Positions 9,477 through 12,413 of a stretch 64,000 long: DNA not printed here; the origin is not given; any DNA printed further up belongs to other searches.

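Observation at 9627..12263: Two large paralogous secreted Cys-rich proteins with T/R-rich disordered linkers, each next to a tRNA-Leu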

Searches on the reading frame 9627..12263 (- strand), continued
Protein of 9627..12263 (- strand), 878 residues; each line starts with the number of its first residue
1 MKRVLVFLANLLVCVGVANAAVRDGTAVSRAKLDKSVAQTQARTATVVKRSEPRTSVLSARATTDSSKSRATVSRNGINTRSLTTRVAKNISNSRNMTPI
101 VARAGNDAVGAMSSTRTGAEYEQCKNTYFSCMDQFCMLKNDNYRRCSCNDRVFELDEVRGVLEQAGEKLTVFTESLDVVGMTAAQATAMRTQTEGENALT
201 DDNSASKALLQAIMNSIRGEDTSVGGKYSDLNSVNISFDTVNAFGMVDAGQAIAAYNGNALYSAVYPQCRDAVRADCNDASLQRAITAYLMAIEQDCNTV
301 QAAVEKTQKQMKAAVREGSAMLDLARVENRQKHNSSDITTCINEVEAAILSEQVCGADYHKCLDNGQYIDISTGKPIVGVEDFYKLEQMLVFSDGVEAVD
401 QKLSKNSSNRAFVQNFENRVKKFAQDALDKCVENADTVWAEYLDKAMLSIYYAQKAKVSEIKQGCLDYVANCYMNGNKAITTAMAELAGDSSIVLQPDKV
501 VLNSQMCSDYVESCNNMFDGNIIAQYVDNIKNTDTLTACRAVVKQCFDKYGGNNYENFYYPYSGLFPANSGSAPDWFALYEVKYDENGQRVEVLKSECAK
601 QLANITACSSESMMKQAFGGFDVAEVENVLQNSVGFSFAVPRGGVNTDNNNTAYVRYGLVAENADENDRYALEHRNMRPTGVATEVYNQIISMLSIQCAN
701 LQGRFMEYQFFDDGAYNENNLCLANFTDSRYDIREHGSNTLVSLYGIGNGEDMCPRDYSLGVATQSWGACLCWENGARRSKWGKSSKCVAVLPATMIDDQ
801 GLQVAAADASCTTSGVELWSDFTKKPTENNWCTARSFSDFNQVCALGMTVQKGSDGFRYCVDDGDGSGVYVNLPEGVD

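Call 45: search_protein_families(library=pfam, alignment_id=A2, max_evalue=0.001)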
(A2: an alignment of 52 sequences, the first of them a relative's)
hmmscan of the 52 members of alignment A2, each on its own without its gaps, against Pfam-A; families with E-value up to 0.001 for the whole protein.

A. member 1, P0340 (1062 aa): 0 families

B. families by the number of members that match (of 52 scanned): 5 families
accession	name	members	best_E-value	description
PF08299.17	Bac_DnaA_C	1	8.4e-26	Bacterial dnaA protein helix-turn-helix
PF00308.24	Bac_DnaA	1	9.8e-25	Bacterial DnaA ATPAse domain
PF02368.24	Big_2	1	5.6e-10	Bacterial Ig-like domain (group 2)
PF07699.19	Ephrin_rec_like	1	2.9e-06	Tyrosine-protein kinase ephrin type A/B receptor-like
PF24634.1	DUF7631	1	0.00025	Domain of unknown function (DUF7631)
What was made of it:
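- No toxin, nuclease or enzyme domain was found in 52 diverse members (call 45).
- Tried and rejected: A Pfam scan of 52 distant relatives gave only single stray domains, plus one DnaA fusion that is probably a gene-calling artefact (call 45).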

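Call 57: list_cluster_members(proteins=[P0353, P0364, P0345, P0348, P0340, P0369, P0375, P0378, P0352, P0384])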
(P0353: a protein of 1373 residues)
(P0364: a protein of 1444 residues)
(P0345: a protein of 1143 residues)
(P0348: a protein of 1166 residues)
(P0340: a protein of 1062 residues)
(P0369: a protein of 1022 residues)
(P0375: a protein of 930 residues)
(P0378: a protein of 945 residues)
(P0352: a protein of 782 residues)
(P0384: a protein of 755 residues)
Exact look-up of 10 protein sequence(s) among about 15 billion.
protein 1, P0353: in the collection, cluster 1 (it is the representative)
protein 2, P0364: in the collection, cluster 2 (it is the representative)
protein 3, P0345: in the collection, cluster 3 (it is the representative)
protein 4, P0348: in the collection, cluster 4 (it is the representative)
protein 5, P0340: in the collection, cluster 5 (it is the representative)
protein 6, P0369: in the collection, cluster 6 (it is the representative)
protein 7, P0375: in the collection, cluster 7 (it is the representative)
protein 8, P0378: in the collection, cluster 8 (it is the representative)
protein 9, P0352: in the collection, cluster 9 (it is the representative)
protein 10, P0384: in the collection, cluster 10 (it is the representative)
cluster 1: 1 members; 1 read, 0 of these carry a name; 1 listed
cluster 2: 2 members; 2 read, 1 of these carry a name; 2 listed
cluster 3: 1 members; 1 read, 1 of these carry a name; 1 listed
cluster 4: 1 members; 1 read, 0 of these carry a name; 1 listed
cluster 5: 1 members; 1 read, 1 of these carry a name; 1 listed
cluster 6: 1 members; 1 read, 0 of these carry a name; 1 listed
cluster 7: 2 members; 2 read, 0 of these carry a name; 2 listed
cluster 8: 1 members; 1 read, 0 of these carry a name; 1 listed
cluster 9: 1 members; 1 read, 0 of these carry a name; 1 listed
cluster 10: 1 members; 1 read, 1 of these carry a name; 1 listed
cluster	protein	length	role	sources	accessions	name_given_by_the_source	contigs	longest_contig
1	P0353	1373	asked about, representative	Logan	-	-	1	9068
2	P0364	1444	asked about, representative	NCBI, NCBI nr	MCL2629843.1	MAG: hypothetical protein FWD33_04150 [Alphaproteobacteria bacterium] | hypothetical protein [Alphaproteobacteria bacterium]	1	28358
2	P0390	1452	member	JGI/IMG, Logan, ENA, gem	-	-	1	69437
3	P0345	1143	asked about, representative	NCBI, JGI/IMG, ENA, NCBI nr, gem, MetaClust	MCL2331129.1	MAG: hypothetical protein FWC61_01125 [Proteobacteria bacterium] | hypothetical protein [Pseudomonadota bacterium] | \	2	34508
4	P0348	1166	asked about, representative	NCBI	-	-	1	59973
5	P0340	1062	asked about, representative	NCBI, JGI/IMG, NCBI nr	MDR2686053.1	MAG: hypothetical protein LBB23_04800 [Rickettsiales bacterium] | hypothetical protein | hypothetical protein [Rickettsiales bacterium]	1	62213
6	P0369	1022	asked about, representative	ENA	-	-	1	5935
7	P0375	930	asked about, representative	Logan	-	-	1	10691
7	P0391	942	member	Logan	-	-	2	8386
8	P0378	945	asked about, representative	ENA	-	-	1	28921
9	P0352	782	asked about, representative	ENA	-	-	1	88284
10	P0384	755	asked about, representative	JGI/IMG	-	hypothetical protein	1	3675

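Call 72: find_encoding_contigs(protein=P0001, flank=3000, max_places=2)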
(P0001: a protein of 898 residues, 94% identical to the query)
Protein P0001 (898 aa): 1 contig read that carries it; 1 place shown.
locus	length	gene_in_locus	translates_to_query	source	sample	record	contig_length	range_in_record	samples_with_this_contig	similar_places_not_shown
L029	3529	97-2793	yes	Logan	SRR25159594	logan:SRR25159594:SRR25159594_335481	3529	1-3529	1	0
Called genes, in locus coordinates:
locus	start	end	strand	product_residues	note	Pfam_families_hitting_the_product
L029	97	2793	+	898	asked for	-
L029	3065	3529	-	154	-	?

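Call 83: find_encoding_contigs(protein=P0340, flank=10000, max_places=1)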
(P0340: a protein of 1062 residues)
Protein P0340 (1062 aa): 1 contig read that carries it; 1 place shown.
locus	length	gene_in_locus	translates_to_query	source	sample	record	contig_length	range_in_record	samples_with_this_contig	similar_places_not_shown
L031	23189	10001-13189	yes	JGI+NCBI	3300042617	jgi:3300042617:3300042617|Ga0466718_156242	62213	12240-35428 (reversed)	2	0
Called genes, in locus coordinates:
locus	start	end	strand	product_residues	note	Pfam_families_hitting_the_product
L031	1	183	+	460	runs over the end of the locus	PF01406:tRNA-synt_1e, PF09334:tRNA-synt_1g (faint), PF23493:CysS_C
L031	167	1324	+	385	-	PF00890:FAD_binding_2 (weak), PF01134:GIDA (faint), PF01262:AlaDh_PNT_C (weak), PF01266:DAO (faint), PF03486:HI0933_like, PF07992:Pyr_redox_2, PF12831:FAD_oxidored, PF22780:HI0933_like_1st, +1 more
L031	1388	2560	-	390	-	PF11741:AMIN (faint), PF01520:Amidase_3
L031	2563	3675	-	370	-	PF04055:Radical_SAM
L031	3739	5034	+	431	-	PF02321:OEP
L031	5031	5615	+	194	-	PF25989:YknX_C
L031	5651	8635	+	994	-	PF00873:ACR_tran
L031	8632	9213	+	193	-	PF12710:HAD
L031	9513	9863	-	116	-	PF00313:CSD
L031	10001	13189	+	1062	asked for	-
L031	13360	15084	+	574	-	PF10418:DHODB_Fe-S_bind, PF01180:DHO_dh, PF03060:NMO, PF00977:His_biosynth (weak)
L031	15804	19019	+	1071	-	PF02384:N6_Mtase, PF20473:MmeI_Mtase (faint), PF07669:Eco57I, PF18135:Type_ISP_C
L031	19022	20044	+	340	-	PF01018:GTP1_OBG, PF02421:FeoB_N, PF01926:MMR_HSR1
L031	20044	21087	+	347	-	PF03462:PCRF, PF00472:RF-1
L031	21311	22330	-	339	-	-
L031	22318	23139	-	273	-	-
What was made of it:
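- Tried and rejected: Context of a distant member (L031) showed no recurrent partner genes (call 83).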

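Call 86: list_cluster_members(proteins=[P0001, P0121, P0392])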
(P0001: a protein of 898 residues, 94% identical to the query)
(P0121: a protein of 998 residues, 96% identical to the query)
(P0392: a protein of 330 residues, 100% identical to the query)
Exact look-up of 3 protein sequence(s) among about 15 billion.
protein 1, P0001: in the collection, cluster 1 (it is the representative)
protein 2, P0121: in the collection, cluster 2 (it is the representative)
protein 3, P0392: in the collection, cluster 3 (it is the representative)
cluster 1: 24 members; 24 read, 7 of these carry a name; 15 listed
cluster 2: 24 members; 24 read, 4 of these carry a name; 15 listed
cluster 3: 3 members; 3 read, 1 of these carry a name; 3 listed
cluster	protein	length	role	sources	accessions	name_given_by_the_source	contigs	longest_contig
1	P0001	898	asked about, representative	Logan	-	-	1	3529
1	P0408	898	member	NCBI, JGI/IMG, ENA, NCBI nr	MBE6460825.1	MAG: hypothetical protein E7007_02855 [Alphaproteobacteria bacterium] | hypothetical protein [Alphaproteobacteria bacterium]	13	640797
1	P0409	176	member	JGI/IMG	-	hypothetical protein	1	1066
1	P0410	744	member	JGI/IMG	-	hypothetical protein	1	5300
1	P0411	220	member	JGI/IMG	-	hypothetical protein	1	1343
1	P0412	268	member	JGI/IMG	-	hypothetical protein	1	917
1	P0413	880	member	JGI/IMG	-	hypothetical protein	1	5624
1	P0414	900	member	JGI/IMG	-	hypothetical protein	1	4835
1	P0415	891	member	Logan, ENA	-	-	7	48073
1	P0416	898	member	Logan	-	-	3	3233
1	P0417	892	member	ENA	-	-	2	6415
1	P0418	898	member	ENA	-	-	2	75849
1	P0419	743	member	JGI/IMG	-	-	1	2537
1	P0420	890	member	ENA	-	-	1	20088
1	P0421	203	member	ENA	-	-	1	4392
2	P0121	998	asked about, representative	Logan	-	-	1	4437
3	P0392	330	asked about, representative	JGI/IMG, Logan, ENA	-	-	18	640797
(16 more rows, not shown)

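Call 91: search_protein_families(library=phrogs, proteins=[window:9627-12263:-], max_evalue=0.01)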
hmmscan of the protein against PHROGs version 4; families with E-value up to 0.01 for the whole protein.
window:9627-12263:- (878 aa): 0 families

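Call 99: find_encoding_contigs(protein=P0415, flank=500, max_places=1)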
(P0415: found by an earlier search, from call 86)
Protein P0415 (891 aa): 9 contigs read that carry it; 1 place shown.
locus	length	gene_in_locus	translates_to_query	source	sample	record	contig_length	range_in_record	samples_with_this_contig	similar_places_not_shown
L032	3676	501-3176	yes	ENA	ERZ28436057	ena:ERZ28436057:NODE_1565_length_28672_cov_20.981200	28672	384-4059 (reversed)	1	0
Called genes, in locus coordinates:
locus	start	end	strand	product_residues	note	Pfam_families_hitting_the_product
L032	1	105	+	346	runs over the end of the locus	PF01551:Peptidase_M23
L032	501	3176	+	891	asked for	-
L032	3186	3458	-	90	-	PF14373:Imm_superinfect (weak)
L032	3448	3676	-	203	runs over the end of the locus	?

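Call 100: find_encoding_contigs(protein=P0417, flank=500, max_places=1)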
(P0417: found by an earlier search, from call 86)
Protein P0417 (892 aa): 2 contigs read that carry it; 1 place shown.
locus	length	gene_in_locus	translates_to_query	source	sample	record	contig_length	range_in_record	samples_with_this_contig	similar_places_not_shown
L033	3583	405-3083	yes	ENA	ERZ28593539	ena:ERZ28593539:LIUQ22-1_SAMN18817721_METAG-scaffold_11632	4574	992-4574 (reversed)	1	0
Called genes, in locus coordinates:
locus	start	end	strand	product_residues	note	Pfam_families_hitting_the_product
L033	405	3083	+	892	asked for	-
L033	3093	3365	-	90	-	PF14373:Imm_superinfect (weak)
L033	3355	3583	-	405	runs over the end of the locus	?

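Call 101: find_encoding_contigs(protein=P0414, flank=500, max_places=1)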
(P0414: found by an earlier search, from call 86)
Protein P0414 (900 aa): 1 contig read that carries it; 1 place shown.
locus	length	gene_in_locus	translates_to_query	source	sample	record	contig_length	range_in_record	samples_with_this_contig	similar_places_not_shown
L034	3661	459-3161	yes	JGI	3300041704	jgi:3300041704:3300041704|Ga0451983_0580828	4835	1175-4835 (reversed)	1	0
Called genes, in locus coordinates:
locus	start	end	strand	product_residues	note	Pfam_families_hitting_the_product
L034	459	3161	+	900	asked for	-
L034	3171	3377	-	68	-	PF14373:Imm_superinfect (weak)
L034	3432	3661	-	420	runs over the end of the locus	PF03952:Enolase_N, PF00113:Enolase_C, PF13378:MR_MLE_C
